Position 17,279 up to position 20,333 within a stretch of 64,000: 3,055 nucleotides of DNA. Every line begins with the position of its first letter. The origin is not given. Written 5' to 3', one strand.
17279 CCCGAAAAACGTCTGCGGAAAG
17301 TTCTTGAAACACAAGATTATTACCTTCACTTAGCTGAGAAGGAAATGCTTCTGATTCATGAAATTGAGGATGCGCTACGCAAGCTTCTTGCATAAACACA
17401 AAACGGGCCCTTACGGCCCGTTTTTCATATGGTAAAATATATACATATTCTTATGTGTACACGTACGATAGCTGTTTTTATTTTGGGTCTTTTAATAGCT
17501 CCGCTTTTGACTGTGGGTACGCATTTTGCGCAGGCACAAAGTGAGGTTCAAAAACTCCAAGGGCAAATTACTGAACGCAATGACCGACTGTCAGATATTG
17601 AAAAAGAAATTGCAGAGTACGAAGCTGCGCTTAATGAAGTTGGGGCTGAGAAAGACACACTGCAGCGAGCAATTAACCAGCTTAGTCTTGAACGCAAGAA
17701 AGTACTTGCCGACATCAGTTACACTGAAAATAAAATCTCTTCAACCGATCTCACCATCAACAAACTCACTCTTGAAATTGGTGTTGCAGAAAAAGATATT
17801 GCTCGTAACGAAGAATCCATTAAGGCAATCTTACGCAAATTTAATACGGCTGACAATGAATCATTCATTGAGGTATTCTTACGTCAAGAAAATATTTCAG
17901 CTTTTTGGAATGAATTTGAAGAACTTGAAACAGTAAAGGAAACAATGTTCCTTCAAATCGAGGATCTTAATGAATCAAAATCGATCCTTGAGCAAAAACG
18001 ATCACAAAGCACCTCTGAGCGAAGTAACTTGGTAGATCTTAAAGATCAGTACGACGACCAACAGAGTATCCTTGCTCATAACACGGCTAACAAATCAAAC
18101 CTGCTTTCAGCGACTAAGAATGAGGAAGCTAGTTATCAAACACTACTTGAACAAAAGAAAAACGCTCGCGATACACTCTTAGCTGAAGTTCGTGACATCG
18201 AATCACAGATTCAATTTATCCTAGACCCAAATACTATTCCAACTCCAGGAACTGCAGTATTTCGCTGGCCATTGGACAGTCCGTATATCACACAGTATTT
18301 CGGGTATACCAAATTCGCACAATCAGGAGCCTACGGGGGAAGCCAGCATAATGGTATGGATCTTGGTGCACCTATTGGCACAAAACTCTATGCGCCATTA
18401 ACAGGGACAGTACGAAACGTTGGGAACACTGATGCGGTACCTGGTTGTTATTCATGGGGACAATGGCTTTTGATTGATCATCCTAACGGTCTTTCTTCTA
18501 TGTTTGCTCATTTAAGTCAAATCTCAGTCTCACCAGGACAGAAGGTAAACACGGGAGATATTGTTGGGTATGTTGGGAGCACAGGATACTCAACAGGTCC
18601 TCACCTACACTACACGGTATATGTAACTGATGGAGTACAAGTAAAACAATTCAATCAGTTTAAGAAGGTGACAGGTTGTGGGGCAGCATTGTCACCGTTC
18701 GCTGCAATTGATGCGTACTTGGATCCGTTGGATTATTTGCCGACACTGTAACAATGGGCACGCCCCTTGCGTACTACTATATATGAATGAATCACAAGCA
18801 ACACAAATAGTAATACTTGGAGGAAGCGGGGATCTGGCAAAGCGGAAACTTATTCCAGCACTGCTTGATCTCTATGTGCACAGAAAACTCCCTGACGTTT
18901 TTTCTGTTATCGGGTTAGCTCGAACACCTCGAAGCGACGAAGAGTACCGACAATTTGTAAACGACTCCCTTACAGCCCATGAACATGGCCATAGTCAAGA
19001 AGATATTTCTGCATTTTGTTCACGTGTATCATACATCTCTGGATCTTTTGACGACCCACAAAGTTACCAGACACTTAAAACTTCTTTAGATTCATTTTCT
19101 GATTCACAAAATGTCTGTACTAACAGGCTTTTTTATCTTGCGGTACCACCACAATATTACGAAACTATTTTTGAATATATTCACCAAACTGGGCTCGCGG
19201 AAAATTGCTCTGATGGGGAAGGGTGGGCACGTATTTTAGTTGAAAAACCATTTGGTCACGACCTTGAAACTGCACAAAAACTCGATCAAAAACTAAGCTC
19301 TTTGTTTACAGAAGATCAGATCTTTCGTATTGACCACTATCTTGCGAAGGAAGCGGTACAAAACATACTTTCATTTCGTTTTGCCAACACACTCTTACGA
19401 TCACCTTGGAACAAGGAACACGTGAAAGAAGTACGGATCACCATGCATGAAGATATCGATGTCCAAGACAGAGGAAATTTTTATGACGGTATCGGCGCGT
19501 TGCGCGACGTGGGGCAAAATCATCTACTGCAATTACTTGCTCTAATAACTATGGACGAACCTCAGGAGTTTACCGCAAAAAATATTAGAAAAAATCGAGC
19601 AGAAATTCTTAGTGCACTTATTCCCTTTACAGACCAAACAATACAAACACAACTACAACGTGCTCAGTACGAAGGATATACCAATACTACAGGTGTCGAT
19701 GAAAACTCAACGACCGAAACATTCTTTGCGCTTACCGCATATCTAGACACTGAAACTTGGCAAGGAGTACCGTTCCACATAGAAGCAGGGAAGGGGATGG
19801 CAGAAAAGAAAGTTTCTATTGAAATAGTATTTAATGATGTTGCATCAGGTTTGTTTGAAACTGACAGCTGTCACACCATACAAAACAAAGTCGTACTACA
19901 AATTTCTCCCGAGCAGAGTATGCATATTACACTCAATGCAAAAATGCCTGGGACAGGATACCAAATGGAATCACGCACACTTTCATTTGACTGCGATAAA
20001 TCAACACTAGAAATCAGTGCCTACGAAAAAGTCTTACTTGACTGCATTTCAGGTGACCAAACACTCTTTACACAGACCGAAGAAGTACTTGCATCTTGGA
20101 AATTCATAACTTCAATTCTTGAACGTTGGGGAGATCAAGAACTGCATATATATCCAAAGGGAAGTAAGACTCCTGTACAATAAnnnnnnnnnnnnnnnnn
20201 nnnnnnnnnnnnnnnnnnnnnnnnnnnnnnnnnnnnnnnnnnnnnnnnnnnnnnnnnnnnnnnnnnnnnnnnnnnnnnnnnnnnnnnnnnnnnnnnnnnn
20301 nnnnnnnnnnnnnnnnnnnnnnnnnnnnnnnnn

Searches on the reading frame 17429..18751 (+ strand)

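Call 63: search_protein_families(library=pfam, proteins=[window:17429-18751:+], max_evalue=0.0001)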
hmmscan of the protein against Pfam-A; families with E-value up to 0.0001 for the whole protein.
window:17429-18751:+ (440 aa): 1 family
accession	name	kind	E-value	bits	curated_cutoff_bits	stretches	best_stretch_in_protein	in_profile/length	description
PF01551.29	Peptidase_M23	-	7.5e-27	93.8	28.7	1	306-400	2-90/96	Peptidase family M23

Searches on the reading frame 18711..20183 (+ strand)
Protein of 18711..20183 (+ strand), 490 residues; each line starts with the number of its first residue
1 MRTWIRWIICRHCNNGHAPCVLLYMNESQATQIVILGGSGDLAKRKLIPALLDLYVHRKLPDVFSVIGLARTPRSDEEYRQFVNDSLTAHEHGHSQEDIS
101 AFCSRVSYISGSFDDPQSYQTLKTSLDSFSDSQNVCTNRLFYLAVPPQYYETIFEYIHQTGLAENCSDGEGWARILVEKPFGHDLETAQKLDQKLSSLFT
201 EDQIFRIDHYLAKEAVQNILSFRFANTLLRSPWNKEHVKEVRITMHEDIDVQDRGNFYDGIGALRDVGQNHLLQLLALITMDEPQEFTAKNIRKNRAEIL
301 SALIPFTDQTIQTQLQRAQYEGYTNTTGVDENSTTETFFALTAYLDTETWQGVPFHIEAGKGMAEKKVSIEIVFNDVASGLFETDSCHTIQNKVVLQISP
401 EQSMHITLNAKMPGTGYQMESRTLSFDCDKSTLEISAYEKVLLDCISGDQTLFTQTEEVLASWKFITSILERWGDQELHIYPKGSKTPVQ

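Call 63: search_protein_families(library=pfam, proteins=[window:18711-20183:+], max_evalue=0.0001)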
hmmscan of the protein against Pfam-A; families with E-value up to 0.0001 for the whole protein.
window:18711-20183:+ (490 aa): 2 families
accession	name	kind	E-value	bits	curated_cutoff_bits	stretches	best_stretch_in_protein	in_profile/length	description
PF02781.21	G6PD_C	-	1.7e-86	290.4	27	1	221-489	2-282/296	Glucose-6-phosphate dehydrogenase, C-terminal domain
PF00479.28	G6PD_N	-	3.2e-62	210.9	22.1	1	34-218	1-183/183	Glucose-6-phosphate dehydrogenase, NAD binding domain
